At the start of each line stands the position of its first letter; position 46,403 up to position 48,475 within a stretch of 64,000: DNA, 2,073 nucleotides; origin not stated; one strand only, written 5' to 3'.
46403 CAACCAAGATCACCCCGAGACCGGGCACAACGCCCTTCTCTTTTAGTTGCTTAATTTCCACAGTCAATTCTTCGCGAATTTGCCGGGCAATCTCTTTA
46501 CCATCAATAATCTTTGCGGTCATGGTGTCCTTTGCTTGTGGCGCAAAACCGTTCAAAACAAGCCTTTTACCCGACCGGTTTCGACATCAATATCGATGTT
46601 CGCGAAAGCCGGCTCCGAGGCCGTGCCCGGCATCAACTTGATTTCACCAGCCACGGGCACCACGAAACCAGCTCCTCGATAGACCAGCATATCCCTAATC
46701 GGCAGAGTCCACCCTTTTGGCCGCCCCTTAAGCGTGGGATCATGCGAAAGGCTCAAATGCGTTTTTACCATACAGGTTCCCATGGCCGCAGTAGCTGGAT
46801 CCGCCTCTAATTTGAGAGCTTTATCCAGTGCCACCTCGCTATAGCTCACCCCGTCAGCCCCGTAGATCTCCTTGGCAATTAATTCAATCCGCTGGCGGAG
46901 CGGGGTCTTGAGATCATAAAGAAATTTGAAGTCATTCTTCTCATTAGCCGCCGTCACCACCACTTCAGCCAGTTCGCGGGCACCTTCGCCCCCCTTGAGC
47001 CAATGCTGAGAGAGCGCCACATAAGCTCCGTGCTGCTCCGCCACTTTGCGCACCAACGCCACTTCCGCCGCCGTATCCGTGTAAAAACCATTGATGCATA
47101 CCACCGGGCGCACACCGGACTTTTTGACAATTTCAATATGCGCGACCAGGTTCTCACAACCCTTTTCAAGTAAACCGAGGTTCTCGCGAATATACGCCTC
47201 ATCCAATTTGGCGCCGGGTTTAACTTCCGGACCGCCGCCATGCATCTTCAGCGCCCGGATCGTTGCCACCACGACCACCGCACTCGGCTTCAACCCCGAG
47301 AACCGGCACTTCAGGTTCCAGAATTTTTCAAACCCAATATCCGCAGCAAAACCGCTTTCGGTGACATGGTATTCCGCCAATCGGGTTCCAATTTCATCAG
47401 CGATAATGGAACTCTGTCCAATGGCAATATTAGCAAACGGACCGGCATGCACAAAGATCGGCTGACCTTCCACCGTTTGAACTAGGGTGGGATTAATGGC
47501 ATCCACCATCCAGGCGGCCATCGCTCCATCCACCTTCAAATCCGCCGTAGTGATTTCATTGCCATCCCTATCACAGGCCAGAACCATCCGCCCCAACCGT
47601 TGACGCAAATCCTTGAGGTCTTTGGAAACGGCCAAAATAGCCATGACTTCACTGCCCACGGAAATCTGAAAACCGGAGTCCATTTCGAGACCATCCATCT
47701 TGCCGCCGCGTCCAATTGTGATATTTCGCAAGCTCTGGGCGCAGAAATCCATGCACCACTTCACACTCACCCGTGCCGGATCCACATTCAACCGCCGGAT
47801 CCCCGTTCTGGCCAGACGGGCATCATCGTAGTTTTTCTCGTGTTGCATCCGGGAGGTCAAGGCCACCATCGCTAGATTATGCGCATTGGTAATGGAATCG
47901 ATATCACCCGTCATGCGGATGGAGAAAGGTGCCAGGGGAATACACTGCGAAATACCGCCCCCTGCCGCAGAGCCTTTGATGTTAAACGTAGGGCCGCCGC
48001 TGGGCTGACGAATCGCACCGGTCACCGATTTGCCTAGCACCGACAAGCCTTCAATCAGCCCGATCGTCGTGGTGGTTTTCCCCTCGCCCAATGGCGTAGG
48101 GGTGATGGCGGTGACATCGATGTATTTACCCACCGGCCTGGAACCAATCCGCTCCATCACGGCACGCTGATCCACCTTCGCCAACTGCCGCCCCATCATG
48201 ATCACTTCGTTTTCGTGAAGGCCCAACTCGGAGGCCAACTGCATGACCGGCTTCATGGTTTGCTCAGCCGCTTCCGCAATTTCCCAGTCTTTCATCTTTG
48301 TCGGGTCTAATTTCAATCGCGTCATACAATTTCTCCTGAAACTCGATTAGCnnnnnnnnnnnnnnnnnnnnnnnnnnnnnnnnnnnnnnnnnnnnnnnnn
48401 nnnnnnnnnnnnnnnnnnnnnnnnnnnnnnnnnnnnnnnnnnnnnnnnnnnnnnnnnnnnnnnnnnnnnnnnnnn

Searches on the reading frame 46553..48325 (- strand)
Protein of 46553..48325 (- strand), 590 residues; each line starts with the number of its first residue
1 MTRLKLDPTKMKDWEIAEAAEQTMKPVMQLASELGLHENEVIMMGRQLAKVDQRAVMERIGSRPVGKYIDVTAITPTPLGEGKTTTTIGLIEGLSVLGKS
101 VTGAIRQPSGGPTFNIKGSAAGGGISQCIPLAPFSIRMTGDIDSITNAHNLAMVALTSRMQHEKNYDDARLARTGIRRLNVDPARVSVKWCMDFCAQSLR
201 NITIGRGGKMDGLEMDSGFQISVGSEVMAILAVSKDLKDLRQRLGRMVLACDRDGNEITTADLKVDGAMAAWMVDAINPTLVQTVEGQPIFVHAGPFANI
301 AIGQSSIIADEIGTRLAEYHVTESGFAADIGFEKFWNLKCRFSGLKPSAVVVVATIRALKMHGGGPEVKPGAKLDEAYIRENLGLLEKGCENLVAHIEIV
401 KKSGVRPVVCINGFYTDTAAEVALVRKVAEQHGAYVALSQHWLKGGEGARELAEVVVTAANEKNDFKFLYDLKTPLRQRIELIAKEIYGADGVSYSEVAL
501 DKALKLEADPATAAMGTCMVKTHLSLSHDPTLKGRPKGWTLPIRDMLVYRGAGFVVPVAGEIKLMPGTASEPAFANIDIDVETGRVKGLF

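Call 10: search_protein_families(library=pfam, proteins=[window:46553-48325:-], max_evalue=0.00001)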
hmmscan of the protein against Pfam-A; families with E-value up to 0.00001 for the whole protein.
window:46553-48325:- (590 aa): 1 family
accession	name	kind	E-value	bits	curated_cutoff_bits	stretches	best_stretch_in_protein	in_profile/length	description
PF01268.25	FTHFS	-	3.9e-224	745.4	27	1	12-590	2-556/556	Formate--tetrahydrofolate ligase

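Call 86: find_homologous_proteins(query=window:46553-48325:-, max_evalue=1e-50)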
Query window:46553-48325:- (590 aa): 8000 proteins with E <= 1e-50 among 8000 candidates; the best 120 are listed.
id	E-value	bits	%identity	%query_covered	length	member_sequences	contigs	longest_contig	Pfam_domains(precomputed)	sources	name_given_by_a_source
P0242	0.0e+0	1323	100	100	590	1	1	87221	PF01268.26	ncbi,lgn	-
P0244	0.0e+0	1272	95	100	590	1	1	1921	PF01268.26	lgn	-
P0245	0.0e+0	1268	95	100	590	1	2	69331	PF01268.26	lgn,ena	-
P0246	0.0e+0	1266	94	100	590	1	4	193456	PF01268.26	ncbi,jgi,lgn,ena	ncbi:MAG: formate--tetrahydrofolate ligase [bacterium]|jgi:formyltetrahydrofolate synthetase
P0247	0.0e+0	1262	94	100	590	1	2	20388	PF01268.26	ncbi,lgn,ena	-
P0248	0.0e+0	1251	93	100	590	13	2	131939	PF01268.26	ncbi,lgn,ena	ncbi:MAG: formate--tetrahydrofolate ligase [bacterium]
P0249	0.0e+0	1247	93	100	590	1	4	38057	PF01268.26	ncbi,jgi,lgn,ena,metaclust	metaclust:\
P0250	0.0e+0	1245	93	100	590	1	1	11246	PF01268.26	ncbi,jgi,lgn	jgi:formyltetrahydrofolate synthetase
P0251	0.0e+0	1243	94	98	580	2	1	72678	PF01268.26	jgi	-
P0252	0.0e+0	1242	93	100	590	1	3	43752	PF01268.26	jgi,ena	-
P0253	0.0e+0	1241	93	100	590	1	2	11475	PF01268.26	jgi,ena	-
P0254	0.0e+0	1240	93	100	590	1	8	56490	PF01268.26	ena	-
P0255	0.0e+0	1239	93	100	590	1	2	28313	PF01268.26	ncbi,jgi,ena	ncbi:MAG: formate--tetrahydrofolate ligase [bacterium]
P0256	0.0e+0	1239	92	100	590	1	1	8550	PF01268.26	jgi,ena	-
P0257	0.0e+0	1237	92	100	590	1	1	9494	PF01268.26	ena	-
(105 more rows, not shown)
